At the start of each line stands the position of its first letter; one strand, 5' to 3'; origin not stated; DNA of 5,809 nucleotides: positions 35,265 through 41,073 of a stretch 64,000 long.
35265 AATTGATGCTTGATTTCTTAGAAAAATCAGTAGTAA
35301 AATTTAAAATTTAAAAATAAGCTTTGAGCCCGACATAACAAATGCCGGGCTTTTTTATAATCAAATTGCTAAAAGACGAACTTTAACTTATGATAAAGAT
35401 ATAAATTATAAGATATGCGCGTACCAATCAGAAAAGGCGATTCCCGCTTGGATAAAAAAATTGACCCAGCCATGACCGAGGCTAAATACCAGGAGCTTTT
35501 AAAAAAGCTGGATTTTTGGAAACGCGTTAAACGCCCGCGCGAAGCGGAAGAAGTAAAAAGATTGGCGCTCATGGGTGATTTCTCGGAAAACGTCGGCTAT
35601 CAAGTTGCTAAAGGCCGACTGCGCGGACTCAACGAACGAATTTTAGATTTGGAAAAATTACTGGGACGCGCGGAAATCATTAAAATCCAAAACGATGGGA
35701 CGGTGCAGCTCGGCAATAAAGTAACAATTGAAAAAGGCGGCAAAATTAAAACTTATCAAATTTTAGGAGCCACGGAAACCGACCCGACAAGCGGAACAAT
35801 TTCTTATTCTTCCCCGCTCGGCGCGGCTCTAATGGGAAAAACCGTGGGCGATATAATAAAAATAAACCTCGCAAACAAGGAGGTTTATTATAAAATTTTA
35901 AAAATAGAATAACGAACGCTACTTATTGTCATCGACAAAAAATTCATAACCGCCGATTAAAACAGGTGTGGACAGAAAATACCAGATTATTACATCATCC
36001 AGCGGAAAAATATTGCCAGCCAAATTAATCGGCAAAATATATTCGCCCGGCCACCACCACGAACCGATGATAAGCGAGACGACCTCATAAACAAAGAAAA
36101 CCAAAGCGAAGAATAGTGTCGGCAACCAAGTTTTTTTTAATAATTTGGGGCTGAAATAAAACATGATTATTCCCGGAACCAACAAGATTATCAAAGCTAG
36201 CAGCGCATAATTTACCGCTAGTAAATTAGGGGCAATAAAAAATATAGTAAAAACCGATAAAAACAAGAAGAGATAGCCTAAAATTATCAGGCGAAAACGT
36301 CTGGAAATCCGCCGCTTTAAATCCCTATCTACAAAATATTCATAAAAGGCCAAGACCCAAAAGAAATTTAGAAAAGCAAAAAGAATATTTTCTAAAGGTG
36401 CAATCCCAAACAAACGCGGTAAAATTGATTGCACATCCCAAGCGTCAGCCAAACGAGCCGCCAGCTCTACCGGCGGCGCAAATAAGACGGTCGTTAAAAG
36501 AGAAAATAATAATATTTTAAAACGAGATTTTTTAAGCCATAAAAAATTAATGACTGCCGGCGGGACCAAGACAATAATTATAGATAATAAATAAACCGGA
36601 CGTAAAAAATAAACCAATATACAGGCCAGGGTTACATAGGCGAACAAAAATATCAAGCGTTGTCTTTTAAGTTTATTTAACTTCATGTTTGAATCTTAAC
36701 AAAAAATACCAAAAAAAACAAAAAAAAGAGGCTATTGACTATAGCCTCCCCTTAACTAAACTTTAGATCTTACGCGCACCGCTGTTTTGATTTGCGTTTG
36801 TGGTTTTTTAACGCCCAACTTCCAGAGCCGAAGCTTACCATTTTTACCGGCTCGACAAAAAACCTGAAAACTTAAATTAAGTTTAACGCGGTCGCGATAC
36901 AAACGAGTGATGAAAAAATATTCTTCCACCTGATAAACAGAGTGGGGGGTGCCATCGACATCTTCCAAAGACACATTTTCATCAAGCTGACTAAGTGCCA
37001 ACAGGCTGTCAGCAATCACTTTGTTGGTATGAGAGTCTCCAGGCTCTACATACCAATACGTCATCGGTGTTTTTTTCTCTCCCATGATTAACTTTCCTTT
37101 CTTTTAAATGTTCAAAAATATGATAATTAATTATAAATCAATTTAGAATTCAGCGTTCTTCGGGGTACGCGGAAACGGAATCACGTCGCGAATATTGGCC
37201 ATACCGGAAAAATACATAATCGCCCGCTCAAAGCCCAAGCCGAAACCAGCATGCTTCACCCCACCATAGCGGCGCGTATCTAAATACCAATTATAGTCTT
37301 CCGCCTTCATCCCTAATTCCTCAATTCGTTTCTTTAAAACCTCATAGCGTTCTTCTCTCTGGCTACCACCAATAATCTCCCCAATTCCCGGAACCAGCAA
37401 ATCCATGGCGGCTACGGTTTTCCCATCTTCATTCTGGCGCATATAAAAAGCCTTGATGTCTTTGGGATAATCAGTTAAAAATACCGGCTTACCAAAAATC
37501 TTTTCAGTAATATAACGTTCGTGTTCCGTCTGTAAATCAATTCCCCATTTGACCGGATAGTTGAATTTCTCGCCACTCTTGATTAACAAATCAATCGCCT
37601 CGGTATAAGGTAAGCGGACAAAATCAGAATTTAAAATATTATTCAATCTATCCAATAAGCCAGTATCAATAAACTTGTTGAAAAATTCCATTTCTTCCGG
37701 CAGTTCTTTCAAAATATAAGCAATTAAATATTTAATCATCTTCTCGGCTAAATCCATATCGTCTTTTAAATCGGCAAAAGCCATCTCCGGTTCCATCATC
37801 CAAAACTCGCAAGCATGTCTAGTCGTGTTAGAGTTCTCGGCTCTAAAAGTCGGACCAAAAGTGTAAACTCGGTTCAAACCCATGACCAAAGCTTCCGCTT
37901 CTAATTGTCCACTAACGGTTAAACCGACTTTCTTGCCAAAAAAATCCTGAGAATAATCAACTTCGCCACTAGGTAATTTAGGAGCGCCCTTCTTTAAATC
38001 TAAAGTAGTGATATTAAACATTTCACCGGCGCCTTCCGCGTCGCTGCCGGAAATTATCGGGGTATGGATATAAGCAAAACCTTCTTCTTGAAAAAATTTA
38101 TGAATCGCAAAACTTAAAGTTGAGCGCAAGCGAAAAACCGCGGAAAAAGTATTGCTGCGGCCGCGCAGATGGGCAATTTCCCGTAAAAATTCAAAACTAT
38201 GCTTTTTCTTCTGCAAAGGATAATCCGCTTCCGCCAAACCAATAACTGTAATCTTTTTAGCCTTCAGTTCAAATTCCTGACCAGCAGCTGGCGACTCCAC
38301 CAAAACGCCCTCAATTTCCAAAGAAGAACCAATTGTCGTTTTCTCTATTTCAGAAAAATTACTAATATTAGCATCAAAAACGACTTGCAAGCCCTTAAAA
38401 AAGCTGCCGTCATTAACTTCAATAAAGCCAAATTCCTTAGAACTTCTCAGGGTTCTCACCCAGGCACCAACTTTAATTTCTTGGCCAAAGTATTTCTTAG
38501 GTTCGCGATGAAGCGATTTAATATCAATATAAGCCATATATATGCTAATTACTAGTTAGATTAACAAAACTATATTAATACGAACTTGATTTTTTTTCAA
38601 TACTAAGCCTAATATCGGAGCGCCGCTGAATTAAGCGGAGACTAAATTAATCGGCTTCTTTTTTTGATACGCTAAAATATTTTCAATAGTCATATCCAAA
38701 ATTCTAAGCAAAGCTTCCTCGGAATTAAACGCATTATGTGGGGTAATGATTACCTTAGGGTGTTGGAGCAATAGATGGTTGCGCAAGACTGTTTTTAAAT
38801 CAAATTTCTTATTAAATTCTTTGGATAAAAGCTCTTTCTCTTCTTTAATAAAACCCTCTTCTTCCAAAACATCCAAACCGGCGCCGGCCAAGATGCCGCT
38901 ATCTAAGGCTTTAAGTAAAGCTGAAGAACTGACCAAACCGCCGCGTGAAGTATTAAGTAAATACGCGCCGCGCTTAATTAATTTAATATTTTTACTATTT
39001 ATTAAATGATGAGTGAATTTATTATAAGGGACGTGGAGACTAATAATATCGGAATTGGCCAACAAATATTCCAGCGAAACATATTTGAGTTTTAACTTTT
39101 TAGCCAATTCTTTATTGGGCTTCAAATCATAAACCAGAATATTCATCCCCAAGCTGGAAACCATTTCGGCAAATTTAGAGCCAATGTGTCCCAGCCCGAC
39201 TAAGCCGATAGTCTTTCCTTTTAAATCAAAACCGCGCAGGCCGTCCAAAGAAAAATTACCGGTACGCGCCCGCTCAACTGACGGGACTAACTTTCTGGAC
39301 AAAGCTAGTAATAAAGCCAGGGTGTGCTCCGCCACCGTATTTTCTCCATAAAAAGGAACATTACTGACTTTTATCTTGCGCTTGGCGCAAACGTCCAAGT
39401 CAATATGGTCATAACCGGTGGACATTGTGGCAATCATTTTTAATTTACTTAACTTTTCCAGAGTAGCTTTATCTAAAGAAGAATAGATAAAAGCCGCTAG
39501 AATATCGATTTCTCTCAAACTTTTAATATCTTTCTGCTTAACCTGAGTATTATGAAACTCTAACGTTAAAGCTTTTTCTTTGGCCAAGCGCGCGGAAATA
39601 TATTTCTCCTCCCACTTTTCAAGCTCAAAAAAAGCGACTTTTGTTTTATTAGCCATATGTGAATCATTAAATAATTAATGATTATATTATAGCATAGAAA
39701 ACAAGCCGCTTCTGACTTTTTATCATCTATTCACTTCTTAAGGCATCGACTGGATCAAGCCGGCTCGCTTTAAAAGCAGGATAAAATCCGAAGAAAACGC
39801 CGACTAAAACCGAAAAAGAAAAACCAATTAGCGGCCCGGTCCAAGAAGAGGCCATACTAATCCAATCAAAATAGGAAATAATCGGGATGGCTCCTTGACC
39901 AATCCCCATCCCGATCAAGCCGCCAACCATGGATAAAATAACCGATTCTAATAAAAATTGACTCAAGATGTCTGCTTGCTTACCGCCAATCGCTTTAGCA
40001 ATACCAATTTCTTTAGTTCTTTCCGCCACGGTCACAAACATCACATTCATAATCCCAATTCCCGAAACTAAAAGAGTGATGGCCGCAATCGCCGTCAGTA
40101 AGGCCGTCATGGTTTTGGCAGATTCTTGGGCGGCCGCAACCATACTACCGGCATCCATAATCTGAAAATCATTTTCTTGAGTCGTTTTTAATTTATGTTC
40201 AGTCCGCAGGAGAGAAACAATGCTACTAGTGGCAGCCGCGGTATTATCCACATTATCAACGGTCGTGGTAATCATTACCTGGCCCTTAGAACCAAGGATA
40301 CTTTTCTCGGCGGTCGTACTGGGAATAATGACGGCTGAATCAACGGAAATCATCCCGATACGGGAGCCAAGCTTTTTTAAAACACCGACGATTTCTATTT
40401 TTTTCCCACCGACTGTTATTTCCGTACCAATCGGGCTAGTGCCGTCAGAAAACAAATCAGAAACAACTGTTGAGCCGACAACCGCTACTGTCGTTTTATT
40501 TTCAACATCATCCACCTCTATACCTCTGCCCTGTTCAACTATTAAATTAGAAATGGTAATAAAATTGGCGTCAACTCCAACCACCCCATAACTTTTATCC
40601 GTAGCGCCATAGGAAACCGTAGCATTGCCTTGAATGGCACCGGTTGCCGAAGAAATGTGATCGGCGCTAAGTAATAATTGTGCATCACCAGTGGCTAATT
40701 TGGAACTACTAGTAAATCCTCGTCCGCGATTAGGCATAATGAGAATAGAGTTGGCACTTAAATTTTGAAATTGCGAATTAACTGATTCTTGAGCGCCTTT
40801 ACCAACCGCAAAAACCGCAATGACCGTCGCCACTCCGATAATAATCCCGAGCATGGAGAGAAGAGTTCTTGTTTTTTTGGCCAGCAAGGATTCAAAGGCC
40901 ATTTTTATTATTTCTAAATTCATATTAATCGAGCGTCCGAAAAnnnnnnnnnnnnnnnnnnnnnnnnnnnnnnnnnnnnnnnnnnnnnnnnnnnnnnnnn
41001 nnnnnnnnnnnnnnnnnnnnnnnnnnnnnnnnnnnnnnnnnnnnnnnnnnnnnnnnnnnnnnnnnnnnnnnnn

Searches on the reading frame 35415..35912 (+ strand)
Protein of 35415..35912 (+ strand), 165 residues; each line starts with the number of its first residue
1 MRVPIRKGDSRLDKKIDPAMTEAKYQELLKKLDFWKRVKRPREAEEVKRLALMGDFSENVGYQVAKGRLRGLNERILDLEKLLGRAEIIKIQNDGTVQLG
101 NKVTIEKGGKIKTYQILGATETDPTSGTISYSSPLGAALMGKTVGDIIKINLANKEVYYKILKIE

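Call 19: search_protein_families(library=pfam, proteins=[window:35415-35912:+], max_evalue=0.00001)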
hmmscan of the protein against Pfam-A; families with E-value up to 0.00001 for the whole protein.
window:35415-35912:+ (165 aa): 2 families
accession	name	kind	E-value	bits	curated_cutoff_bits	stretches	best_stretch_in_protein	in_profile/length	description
PF01272.25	GreA_GreB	-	5.5e-21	74.8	26.9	1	93-165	2-76/77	Transcription elongation factor, GreA/GreB, C-term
PF03449.20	GreA_GreB_N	-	1.3e-15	57.8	24.5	1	20-88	3-71/71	Transcription elongation factor, N-terminal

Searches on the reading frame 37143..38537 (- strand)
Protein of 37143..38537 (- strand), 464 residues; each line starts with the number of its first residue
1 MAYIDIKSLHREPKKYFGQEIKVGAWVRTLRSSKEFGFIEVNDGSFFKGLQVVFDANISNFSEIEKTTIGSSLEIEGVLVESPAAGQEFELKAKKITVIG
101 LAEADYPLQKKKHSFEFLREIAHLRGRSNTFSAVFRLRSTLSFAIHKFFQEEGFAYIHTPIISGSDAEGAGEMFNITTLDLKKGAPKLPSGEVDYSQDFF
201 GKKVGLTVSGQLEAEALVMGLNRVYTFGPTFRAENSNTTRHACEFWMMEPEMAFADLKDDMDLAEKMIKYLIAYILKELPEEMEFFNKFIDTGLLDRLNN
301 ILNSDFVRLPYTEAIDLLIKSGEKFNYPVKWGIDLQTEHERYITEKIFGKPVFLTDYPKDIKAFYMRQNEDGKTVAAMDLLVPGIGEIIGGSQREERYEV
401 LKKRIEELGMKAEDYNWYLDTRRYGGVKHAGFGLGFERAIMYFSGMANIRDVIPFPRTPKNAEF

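Call 16: search_protein_families(library=pfam, proteins=[window:37143-38537:-], max_evalue=0.00001)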
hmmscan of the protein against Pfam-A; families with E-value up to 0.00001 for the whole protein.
window:37143-38537:- (464 aa): 2 families
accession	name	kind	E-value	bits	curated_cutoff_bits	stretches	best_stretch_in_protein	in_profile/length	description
PF00152.25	tRNA-synt_2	-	4.3e-69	233.4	25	1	122-458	9-307/308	tRNA synthetases class II (D, K and N)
PF01336.31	tRNA_anti-codon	-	1.2e-09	38.4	27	1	22-99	2-75/75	OB-fold nucleic acid binding domain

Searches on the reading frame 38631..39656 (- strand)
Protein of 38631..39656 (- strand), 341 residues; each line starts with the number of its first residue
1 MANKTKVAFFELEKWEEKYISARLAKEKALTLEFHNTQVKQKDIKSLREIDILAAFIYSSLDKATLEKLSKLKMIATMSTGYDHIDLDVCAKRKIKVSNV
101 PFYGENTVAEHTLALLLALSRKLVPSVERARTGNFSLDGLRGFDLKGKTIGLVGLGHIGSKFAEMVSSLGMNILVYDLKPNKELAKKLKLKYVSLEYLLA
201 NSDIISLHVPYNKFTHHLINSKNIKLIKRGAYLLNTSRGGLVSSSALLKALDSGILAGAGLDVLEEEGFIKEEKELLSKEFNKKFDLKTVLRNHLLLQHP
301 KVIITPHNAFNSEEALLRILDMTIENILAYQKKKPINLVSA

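Call 16: search_protein_families(library=pfam, proteins=[window:38631-39656:-], max_evalue=0.00001)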
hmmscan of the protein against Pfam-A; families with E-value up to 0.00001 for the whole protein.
window:38631-39656:- (341 aa): 3 families
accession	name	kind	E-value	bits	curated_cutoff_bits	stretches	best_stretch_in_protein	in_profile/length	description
PF02826.25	2-Hacid_dh_C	-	4.3e-53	179.8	25.1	1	113-309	1-178/178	D-isomer specific 2-hydroxyacid dehydrogenase, NAD binding domain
PF00389.36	2-Hacid_dh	-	4e-29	101.4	24.6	1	21-339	12-133/134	D-isomer specific 2-hydroxyacid dehydrogenase, catalytic domain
PF03446.21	NAD_binding_2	-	2.5e-06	28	21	1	149-238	1-94/161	NAD binding domain of 6-phosphogluconate dehydrogenase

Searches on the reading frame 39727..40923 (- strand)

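Call 16: search_protein_families(library=pfam, proteins=[window:39727-40923:-], max_evalue=0.00001)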
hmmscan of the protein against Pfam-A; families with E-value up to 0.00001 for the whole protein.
window:39727-40923:- (398 aa): 2 families
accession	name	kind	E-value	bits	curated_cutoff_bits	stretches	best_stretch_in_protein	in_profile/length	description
PF12704.14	MacB_PCD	-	1.7e-35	123.6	27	1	20-235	1-204/207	MacB-like periplasmic core domain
PF02687.27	FtsX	-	6.2e-18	65.4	25.5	1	278-391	2-120/120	FtsX-like permease C-terminal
